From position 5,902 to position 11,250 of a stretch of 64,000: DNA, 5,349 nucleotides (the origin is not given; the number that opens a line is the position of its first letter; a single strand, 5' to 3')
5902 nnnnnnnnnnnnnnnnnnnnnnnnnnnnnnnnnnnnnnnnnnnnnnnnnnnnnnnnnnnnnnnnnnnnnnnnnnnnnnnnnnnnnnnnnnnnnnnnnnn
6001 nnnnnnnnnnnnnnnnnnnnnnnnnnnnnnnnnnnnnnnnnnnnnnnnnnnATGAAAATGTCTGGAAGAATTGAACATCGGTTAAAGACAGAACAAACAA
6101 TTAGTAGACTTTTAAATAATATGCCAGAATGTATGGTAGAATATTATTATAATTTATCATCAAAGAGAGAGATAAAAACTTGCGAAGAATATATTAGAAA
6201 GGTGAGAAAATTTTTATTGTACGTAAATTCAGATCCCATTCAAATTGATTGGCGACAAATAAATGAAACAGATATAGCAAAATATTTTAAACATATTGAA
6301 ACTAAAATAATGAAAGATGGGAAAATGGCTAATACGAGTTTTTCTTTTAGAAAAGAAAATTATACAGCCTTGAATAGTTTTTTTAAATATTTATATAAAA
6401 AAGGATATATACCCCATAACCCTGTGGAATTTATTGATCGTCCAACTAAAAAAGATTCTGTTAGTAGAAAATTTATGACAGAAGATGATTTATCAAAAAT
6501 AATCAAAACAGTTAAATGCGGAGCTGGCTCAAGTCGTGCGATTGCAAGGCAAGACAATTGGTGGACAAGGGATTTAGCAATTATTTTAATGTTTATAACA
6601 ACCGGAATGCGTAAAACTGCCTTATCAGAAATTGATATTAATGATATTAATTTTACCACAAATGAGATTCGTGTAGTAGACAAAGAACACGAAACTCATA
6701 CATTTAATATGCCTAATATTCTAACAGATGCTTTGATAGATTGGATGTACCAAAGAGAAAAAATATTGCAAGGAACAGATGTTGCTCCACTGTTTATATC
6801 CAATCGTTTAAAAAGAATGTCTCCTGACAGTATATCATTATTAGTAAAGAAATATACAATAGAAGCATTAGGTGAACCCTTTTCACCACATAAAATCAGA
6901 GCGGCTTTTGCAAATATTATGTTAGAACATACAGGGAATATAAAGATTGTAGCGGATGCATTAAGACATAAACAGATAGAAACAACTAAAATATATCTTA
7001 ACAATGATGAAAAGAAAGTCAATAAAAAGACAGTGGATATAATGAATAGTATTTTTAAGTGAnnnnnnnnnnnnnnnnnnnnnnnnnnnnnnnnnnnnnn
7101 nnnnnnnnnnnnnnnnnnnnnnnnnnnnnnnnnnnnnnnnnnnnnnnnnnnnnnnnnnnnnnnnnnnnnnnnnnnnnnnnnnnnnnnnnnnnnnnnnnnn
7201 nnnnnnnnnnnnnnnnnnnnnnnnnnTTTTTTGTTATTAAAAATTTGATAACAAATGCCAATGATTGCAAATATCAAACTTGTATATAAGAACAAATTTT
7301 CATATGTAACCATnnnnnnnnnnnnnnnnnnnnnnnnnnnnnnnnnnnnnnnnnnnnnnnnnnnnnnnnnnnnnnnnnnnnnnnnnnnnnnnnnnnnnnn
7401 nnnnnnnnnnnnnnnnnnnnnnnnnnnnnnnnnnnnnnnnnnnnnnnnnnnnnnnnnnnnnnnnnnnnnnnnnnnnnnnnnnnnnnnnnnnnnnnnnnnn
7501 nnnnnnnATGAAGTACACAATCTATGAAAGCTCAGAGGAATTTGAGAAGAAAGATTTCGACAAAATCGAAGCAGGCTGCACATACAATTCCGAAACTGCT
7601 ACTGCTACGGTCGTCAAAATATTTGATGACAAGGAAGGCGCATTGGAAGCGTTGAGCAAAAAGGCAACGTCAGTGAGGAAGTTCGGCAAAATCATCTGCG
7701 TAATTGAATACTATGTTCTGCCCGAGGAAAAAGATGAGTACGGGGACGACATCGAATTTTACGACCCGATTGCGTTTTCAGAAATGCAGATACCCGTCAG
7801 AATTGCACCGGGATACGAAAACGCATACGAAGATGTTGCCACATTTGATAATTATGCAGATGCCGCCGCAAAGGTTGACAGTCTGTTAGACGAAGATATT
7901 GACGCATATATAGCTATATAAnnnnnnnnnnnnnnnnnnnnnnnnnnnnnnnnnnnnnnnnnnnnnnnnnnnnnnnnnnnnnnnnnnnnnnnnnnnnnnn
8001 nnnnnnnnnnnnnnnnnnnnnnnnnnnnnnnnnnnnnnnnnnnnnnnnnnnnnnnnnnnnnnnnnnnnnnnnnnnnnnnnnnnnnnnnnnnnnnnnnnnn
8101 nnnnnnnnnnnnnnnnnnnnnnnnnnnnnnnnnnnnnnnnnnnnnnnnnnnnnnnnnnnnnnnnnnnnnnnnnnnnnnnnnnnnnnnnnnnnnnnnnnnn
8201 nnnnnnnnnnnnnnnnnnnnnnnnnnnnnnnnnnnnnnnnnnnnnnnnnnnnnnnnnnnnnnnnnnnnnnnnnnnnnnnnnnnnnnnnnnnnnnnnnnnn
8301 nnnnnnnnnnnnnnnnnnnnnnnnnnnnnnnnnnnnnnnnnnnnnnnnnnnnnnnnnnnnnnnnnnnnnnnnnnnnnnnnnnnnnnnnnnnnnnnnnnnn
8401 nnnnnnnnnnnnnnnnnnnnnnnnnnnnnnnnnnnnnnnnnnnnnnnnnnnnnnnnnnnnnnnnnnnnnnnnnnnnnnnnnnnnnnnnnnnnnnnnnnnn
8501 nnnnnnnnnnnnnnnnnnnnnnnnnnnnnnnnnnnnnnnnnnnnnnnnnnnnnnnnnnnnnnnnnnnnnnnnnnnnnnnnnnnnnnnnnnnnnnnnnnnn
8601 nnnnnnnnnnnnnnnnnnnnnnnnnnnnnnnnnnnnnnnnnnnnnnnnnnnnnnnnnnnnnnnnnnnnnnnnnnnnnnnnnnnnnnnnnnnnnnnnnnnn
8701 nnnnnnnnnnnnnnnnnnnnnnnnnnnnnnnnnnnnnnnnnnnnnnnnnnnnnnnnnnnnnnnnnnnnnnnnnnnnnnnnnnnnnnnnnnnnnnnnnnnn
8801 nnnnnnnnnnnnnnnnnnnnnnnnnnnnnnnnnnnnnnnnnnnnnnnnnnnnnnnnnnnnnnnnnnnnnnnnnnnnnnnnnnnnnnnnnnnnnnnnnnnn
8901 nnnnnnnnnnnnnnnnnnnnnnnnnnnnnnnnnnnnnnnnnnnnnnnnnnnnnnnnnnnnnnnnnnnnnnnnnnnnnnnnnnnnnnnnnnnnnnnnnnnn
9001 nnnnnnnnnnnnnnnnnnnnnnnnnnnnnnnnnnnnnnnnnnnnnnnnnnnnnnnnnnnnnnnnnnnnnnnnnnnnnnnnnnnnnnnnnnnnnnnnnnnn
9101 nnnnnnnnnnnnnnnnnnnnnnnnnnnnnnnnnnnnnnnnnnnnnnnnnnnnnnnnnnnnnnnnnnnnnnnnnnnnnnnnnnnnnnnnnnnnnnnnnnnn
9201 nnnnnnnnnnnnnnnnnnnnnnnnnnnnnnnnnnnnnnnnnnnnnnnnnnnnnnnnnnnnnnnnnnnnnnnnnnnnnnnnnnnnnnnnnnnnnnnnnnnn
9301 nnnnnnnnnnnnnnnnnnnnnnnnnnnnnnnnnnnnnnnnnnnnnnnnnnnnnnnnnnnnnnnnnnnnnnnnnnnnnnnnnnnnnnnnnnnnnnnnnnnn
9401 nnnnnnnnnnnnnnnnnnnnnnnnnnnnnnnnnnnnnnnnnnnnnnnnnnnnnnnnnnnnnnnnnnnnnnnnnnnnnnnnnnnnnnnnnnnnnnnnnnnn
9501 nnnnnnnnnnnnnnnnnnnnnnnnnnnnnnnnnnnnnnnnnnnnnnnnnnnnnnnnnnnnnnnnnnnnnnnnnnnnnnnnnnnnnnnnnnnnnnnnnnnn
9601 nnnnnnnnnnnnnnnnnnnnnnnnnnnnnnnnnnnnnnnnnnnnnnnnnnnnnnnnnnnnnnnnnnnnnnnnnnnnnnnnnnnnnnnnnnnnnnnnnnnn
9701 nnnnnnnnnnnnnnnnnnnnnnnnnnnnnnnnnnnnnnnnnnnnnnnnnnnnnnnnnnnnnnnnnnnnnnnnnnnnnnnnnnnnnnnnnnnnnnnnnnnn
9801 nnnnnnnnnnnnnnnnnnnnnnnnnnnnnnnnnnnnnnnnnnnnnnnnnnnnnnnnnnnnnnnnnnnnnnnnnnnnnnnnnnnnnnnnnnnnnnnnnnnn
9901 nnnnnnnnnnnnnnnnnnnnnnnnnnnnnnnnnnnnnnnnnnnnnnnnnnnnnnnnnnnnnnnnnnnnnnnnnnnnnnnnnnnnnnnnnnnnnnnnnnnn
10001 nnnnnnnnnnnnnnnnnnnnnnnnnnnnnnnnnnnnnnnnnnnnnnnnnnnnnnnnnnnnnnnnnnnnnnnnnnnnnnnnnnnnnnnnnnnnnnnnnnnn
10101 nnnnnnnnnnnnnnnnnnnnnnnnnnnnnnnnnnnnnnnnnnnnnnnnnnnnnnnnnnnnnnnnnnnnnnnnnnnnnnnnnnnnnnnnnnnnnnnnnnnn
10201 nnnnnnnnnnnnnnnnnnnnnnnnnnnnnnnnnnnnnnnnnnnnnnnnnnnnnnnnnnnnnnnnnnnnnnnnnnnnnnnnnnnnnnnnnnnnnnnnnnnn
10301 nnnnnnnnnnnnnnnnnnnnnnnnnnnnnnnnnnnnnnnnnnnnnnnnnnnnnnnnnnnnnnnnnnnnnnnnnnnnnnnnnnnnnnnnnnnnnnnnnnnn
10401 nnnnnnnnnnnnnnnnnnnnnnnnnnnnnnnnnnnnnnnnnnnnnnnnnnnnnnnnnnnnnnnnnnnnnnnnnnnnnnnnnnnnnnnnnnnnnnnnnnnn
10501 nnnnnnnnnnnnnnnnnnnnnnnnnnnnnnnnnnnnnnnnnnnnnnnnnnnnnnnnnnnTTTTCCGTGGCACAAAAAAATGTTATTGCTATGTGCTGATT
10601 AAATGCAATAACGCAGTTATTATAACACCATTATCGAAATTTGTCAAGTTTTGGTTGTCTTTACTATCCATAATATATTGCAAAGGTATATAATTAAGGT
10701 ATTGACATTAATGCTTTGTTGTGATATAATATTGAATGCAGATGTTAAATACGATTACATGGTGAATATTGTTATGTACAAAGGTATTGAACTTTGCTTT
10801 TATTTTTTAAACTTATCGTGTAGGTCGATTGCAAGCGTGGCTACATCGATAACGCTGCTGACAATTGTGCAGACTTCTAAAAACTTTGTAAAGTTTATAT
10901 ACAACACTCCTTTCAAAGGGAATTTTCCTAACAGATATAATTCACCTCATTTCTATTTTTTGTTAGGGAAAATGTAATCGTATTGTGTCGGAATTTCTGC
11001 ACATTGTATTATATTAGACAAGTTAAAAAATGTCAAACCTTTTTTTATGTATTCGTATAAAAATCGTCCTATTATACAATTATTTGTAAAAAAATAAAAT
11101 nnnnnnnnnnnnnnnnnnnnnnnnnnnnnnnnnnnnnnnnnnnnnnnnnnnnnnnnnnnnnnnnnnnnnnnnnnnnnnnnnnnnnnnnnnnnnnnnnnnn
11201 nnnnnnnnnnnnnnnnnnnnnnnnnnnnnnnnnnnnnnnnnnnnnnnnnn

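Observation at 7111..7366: Consensus-promoter to terminator mini transcription unit (candidate sRNA) flanked by an 11-bp inverted repeat downstream of the integrase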

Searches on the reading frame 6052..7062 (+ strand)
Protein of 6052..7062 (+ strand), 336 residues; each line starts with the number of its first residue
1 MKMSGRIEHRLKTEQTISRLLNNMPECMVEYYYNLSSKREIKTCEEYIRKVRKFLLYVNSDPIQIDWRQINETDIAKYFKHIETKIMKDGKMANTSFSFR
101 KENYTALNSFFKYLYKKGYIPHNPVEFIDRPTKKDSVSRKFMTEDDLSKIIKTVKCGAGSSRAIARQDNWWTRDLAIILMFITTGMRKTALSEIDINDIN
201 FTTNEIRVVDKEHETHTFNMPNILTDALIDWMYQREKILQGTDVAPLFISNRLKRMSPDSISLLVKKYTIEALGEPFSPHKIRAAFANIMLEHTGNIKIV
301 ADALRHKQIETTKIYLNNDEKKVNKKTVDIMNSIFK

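Call 7: search_protein_families(library=pfam, proteins=[window:6052-7062:+], max_evalue=1)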
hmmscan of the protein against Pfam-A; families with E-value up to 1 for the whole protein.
window:6052-7062:+ (336 aa): 4 families
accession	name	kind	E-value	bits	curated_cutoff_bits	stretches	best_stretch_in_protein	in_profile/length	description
PF00589.27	Phage_integrase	-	3.6e-25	89.1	27.1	1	141-320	2-170/172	Phage integrase family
PF02899.23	Phage_int_SAM_1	-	0.00081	20.1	22.3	1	30-118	3-83/83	Phage integrase, N-terminal SAM-like domain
PF13495.12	Phage_int_SAM_4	-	0.062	14.2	27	1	40-117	15-81/85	Phage integrase, N-terminal SAM-like domain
PF07735.22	FBA_2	-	0.28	11.7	22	1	55-81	27-53/67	F-box associated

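Call 27: find_related_loci(query=window:6052-7059:+, collection=viral_contigs, flank=4000)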
Query window:6052-7059:+ (336 aa) in viral_contigs; peptide patterns used: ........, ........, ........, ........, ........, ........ (x = any residue, [..] = any of these).
3 stretches matched a pattern; 2 encode a relative of the query (tblastn E <= 1e-3); 2 distinct loci.
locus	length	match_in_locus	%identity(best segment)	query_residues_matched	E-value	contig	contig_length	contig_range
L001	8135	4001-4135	39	73-121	7e-5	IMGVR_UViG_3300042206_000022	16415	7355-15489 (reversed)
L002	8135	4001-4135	39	73-121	7e-5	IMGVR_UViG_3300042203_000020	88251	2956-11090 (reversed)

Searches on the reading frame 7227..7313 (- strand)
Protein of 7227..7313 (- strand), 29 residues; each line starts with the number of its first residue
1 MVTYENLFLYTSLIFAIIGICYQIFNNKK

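Call 54: search_protein_families(library=pfam, proteins=[window:7227-7313:-], max_evalue=10)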
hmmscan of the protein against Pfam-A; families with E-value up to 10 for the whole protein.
seq(29 aa): 1 family
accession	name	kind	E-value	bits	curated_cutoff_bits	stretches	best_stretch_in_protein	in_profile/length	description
PF16935.10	Hol_Tox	-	0.14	12.5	23.3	1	1-29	1-33/34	Putative Holin-like Toxin (Hol-Tox)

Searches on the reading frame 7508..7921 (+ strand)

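Call 7: search_protein_families(library=pfam, proteins=[window:7508-7921:+], max_evalue=1)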
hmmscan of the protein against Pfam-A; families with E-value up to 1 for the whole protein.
window:7508-7921:+ (137 aa): 3 families
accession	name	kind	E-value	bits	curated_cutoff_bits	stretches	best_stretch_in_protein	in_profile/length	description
PF12892.13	FctA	-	0.017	16.3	22.1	1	2-50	67-105/120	Spy0128-like isopeptide containing domain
PF11181.13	YflT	-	0.088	13.8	26.2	1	110-132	3-25/99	Heat induced stress protein YflT domain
PF23834.1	DUF7204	-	0.23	12.4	27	0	103-126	9-32/50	Domain of unknown function (DUF7204)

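Call 22: search_protein_families(library=phrogs, proteins=[window:7508-7921:+], max_evalue=0.001)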
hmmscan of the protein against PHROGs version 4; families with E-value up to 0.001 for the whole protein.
window:7508-7921:+ (137 aa): 0 families

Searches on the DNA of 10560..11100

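Call 79: search_rna_families(source=window, start=10560, end=11100, threshold=evalue, max_evalue=1)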
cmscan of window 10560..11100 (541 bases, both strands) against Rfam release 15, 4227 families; matches with E-value up to 1: 0.
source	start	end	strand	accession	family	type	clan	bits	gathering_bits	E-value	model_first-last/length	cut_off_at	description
